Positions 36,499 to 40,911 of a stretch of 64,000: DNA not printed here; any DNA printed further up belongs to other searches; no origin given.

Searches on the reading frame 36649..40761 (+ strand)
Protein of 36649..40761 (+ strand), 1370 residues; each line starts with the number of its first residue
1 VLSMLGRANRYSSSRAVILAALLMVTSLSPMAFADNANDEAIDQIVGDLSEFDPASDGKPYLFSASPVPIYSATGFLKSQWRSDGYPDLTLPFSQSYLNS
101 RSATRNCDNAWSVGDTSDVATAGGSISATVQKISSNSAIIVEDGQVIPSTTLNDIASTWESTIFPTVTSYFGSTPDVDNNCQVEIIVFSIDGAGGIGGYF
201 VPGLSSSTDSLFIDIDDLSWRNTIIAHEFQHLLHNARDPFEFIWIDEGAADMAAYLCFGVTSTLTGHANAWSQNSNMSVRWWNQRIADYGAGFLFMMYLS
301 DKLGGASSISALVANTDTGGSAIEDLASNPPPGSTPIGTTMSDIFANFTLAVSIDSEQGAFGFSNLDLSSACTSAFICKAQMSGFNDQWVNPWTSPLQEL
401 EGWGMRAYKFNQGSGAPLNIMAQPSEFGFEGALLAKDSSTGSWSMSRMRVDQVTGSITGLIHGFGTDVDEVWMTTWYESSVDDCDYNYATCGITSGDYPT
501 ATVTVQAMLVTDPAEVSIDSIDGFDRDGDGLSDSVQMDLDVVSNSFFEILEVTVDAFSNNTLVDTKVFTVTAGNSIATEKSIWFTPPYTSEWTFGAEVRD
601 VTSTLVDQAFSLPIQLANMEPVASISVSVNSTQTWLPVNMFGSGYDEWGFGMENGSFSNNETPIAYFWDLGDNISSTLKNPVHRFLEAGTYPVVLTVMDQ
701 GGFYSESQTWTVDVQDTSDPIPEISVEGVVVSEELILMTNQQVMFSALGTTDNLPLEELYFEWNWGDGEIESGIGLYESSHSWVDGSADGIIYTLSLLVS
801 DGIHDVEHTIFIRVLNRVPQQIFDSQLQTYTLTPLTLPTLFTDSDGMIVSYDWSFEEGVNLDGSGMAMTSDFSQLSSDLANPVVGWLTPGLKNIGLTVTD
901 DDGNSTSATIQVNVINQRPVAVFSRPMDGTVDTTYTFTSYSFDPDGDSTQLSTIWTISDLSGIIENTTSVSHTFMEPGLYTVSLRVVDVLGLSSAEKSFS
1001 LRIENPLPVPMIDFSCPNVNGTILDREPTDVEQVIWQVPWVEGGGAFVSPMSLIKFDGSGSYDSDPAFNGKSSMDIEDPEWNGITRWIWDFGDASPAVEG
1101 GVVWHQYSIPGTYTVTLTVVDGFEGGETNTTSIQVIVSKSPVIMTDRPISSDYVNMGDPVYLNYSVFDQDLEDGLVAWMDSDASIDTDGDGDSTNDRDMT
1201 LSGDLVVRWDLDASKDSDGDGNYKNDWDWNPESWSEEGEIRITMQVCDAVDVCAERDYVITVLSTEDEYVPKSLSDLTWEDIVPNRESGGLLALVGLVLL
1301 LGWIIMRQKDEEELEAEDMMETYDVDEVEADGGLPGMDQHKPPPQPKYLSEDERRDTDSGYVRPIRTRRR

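Call 73: search_protein_families(library=pfam, proteins=[window:36649-40761:+], max_evalue=0.00001)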
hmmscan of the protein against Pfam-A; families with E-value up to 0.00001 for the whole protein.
window:36649-40761:+ (1370 aa): 2 families
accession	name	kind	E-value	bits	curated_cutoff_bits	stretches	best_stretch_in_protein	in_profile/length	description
PF18911.6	PKD_4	-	8.1e-42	141.6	27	3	655-714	24-85/85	PKD domain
PF00801.26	PKD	-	3.9e-26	91.3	23.5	2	933-997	15-76/80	PKD domain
